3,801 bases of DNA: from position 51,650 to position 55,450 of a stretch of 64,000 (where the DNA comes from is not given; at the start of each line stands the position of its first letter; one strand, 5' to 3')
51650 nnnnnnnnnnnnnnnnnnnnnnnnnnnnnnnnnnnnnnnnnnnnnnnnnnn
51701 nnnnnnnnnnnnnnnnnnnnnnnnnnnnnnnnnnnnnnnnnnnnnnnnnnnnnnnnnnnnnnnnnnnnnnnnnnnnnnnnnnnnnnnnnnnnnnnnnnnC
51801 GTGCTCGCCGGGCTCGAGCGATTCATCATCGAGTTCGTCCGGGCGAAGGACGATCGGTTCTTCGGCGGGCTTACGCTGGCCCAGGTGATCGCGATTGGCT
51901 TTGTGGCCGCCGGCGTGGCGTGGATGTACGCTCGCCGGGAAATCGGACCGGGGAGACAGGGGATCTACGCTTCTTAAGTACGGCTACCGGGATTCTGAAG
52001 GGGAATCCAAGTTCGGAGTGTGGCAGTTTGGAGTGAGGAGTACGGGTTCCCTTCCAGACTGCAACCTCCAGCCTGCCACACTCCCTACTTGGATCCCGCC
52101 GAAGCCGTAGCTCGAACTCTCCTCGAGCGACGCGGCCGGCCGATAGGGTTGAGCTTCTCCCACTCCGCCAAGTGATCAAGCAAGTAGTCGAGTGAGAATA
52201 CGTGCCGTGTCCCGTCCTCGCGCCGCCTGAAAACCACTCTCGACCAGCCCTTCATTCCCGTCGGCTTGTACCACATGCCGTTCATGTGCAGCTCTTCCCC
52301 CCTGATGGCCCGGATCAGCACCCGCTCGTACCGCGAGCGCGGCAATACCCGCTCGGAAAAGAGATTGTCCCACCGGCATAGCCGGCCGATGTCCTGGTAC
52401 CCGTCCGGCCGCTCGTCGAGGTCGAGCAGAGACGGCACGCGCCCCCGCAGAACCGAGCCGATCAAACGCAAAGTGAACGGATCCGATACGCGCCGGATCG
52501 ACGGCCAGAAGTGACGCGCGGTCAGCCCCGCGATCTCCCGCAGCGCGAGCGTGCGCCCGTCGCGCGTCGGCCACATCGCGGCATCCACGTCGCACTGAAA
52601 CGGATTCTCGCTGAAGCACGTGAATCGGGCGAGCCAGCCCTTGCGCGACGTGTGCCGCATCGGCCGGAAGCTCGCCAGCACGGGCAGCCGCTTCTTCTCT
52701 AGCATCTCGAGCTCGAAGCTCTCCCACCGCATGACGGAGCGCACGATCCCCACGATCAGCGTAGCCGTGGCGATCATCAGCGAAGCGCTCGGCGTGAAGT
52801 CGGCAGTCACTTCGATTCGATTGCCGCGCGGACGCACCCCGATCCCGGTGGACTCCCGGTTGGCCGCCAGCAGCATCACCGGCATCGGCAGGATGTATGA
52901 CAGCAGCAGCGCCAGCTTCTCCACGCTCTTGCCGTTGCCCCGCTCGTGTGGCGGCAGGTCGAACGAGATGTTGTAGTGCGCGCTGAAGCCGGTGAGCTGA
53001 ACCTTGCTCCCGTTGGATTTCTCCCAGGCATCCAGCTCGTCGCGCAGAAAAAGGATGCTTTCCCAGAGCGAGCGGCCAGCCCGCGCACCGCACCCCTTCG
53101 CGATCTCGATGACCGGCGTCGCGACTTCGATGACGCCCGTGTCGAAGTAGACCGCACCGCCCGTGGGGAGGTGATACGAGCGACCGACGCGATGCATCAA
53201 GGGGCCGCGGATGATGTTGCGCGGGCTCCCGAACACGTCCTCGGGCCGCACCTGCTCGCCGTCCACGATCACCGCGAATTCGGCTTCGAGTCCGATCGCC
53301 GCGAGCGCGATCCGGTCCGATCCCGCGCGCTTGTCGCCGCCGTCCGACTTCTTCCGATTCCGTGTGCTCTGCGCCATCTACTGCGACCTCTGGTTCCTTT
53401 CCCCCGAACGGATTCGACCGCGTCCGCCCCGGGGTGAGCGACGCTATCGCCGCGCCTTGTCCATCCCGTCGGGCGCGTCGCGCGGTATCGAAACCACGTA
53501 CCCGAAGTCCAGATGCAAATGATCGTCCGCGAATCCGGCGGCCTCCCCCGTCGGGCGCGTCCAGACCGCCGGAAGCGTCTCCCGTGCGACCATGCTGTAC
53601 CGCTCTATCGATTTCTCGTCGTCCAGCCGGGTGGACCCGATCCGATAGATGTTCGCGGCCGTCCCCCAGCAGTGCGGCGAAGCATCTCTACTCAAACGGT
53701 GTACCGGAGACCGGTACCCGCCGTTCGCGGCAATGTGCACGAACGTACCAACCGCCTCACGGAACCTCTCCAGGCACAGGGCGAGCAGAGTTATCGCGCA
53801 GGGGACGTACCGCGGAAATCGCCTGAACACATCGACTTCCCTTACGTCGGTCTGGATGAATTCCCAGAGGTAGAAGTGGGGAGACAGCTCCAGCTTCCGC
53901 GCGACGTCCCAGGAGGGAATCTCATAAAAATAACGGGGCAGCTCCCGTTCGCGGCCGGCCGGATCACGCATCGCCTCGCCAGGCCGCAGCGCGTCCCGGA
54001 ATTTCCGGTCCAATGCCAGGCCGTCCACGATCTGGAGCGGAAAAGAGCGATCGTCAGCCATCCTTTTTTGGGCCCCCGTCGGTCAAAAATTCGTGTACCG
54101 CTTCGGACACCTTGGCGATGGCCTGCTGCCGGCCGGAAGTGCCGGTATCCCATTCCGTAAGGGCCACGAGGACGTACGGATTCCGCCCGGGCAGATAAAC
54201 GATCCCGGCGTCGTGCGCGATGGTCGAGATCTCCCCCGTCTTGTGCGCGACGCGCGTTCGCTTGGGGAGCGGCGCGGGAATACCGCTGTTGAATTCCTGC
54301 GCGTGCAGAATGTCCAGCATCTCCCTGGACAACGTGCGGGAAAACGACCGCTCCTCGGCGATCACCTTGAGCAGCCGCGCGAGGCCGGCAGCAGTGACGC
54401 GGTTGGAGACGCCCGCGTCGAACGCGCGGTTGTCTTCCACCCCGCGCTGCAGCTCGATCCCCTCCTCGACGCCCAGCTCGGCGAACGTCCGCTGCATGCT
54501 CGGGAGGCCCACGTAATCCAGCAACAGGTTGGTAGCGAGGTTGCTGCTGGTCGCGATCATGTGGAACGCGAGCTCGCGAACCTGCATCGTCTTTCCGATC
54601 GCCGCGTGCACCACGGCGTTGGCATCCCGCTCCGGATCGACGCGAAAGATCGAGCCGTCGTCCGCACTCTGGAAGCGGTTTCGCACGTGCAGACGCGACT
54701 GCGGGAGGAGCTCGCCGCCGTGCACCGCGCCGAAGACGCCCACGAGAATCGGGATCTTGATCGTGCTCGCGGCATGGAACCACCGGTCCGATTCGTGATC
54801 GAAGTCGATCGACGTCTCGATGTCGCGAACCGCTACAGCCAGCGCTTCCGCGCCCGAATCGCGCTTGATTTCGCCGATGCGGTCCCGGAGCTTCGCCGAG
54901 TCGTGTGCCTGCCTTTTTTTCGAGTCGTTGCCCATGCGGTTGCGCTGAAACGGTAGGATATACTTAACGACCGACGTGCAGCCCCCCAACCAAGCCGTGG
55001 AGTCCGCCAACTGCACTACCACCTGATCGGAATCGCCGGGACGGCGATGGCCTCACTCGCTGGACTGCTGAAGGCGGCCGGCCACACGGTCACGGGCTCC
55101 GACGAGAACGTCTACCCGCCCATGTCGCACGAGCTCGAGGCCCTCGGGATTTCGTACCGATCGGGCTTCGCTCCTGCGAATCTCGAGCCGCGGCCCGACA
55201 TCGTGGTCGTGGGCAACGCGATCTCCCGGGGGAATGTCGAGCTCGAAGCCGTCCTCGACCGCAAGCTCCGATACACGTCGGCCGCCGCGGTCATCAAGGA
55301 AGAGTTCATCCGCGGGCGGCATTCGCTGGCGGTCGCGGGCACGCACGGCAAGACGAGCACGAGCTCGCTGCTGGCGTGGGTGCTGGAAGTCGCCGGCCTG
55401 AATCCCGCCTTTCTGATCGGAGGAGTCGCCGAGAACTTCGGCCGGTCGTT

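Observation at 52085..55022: Signal-less ligase / M15-fold / beta-lactamase-fold trio, divergent from mpl: candidate undescribed cytoplasmic peptide ligation-trimming module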

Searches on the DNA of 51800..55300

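Call 92: search_rna_families(source=window, start=51800, end=55300, threshold=evalue, max_evalue=1)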
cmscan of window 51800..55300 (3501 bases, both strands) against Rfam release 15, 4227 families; matches with E-value up to 1: 2.
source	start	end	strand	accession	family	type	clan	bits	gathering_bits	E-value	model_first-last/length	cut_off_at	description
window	52006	52093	+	RF03964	mir-H1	Gene; miRNA;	-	27.6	97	0.14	1-85/85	no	mir-H1 microRNA precursor family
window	52006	52093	-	RF03964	mir-H1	Gene; miRNA;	-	27.5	97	0.15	1-85/85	no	mir-H1 microRNA precursor family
